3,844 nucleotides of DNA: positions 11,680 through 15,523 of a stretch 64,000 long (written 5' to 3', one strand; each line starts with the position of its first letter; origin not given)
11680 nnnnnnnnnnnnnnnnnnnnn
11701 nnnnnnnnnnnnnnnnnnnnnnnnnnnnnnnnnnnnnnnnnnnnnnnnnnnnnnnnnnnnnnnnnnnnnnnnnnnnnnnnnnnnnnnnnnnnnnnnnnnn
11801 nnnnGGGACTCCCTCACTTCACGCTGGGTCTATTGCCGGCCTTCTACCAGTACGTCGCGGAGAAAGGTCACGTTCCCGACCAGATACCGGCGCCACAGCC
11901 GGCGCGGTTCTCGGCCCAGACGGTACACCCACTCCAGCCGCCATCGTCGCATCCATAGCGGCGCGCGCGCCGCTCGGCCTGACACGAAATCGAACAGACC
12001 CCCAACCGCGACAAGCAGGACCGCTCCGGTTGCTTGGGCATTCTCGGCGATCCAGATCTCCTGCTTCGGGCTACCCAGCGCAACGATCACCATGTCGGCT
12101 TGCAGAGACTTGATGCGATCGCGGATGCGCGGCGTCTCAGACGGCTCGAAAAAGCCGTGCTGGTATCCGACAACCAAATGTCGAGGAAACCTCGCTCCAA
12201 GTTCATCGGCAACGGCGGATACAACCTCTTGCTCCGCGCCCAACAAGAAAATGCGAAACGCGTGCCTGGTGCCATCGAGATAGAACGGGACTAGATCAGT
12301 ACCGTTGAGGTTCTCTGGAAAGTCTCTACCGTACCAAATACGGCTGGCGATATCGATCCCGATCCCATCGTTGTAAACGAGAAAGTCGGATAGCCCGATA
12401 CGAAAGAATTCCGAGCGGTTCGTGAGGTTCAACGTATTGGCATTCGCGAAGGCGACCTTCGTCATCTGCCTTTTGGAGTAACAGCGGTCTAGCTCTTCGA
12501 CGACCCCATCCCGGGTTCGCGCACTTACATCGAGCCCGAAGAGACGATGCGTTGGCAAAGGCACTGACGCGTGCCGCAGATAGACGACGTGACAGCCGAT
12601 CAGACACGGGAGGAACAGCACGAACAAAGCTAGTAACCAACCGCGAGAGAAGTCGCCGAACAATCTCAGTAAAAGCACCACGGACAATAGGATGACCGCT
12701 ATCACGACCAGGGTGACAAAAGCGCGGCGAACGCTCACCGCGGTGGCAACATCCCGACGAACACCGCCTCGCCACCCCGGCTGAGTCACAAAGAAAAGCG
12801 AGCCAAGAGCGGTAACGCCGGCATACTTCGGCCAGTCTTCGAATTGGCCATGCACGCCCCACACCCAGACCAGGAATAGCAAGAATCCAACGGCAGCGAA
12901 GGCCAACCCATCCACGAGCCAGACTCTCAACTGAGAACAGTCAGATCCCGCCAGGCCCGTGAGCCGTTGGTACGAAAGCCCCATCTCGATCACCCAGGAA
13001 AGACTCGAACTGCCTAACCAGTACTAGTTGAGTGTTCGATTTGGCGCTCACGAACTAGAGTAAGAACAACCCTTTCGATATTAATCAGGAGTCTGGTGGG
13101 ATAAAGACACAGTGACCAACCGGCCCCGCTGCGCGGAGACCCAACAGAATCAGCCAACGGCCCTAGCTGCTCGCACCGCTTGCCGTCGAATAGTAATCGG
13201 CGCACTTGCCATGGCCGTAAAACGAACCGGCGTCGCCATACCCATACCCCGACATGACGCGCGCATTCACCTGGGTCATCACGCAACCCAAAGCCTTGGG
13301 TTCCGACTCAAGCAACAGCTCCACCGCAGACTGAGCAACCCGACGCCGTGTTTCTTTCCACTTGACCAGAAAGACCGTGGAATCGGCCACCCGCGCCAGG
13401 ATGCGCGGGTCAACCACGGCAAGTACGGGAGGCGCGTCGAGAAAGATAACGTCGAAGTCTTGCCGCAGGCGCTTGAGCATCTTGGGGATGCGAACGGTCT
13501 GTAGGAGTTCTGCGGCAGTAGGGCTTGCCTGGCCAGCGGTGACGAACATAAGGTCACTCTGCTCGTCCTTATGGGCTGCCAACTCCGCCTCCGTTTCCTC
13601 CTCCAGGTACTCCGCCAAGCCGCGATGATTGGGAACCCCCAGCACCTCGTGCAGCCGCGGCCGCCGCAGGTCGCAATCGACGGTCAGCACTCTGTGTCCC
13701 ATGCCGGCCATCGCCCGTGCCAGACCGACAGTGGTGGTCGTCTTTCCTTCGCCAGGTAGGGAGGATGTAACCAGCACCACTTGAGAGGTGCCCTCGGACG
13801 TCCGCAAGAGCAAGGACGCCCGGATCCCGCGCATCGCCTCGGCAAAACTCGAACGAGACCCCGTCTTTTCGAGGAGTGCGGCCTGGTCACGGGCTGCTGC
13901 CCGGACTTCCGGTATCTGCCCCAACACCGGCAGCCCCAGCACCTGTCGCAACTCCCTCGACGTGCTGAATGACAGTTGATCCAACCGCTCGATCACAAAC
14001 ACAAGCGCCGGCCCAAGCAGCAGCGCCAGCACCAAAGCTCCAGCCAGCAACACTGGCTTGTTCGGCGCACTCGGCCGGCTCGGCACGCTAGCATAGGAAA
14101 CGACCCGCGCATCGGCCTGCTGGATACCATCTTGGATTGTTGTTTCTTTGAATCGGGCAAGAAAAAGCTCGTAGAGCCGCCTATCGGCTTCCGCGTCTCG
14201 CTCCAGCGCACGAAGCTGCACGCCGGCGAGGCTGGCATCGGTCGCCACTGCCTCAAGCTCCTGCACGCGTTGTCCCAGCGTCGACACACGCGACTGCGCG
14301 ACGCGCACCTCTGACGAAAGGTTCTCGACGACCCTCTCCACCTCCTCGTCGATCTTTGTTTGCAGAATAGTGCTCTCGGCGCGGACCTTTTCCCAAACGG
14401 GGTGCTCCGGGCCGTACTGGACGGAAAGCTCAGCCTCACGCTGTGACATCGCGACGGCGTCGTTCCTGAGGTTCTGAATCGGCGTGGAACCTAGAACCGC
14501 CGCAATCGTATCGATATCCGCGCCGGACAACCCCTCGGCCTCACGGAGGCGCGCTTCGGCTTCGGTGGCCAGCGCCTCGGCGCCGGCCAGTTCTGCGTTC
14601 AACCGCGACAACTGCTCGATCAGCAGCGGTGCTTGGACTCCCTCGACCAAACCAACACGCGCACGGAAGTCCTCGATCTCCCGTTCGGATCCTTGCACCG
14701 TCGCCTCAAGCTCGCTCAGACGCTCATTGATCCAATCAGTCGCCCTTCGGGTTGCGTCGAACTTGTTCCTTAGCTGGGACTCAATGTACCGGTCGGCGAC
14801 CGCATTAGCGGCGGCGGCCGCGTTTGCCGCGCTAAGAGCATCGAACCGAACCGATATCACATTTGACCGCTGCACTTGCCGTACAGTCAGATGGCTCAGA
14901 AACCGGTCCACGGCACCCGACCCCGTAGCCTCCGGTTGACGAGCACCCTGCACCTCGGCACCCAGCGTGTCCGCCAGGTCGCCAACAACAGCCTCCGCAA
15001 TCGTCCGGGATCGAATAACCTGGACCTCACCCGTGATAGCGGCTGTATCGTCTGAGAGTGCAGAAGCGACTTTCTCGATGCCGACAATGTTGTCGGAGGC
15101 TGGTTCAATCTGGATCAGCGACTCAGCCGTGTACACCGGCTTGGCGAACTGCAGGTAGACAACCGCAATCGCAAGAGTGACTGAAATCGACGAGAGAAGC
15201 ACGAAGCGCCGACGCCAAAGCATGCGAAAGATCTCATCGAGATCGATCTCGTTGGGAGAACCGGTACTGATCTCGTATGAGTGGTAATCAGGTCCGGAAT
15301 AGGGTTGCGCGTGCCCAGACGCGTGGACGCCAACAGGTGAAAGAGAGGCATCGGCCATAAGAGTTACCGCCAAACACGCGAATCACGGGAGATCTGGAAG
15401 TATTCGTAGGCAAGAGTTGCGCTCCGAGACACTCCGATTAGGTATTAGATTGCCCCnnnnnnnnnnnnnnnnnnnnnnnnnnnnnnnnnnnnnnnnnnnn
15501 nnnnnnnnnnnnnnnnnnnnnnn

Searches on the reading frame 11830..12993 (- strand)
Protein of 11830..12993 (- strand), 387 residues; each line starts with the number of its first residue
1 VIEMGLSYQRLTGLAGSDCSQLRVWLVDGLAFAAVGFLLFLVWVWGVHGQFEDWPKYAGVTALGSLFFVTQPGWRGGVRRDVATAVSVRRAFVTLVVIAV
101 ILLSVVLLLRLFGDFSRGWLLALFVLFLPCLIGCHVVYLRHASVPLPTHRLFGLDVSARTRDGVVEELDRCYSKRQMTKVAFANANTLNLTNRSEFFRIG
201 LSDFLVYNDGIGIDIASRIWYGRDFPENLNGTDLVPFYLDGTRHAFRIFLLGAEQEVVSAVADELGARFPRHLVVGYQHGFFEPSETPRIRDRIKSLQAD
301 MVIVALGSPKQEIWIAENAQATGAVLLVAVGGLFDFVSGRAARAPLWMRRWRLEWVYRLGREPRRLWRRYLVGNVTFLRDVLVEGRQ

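Call 51: search_protein_families(library=pfam, proteins=[window:11830-12993:-], max_evalue=0.001)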
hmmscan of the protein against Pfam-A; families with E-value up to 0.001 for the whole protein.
window:11830-12993:- (387 aa): 1 family
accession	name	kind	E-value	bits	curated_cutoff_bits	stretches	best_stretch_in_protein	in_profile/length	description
PF03808.19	Glyco_tran_WecG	-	1e-54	185.3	27.4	1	205-370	3-168/168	Glycosyl transferase WecG/TagA/CpsF family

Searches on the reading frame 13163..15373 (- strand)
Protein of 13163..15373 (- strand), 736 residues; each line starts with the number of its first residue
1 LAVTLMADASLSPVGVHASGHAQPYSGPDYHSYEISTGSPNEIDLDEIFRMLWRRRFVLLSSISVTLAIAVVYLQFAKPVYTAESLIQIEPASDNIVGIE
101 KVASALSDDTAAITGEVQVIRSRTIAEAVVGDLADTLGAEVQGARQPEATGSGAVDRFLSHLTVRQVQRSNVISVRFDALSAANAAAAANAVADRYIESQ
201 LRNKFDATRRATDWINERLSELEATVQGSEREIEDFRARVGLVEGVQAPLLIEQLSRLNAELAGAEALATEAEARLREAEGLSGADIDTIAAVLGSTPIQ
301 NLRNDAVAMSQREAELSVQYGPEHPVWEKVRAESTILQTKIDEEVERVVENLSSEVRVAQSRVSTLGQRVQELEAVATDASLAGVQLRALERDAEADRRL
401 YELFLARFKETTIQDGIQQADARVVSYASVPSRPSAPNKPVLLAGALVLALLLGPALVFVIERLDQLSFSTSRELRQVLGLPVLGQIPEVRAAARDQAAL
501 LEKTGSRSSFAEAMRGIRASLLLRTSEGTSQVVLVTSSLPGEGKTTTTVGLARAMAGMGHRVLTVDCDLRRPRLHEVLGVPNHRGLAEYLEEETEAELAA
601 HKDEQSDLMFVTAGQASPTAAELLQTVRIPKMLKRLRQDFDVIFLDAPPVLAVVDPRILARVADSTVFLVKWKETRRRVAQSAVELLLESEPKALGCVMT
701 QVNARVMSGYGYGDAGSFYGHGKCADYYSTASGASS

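Call 51: search_protein_families(library=pfam, proteins=[window:13163-15373:-], max_evalue=0.001)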
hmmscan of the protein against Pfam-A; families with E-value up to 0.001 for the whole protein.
window:13163-15373:- (736 aa): 8 families
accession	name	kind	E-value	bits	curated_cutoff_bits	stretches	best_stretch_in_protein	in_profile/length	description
PF02706.20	Wzz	-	2.4e-16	60.2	25.5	1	41-132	1-90/91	Chain length determinant protein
PF13614.12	AAA_31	-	6.9e-12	46.1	27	1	532-670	3-147/177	AAA domain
PF13807.11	GNVR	-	1.3e-11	44.7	27.7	1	389-460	8-79/82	G-rich domain on putative tyrosine kinase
PF01656.29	CbiA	-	2.4e-09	37.7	25.4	1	540-612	8-54/125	CobQ/CobB/MinD/ParA nucleotide binding domain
PF10609.15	ParA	-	1.9e-06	27.9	27.1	1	530-654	3-126/246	NUBPL iron-transfer P-loop NTPase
PF09140.17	MipZ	-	3.9e-06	26.8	20.7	1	532-650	2-110/262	ATPase MipZ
PF01268.25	FTHFS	-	0.00027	19.7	27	1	526-579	50-103/556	Formate--tetrahydrofolate ligase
PF06564.18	CBP_BcsQ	-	0.0008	19.4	21.3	0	541-671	12-146/234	Cellulose biosynthesis protein BcsQ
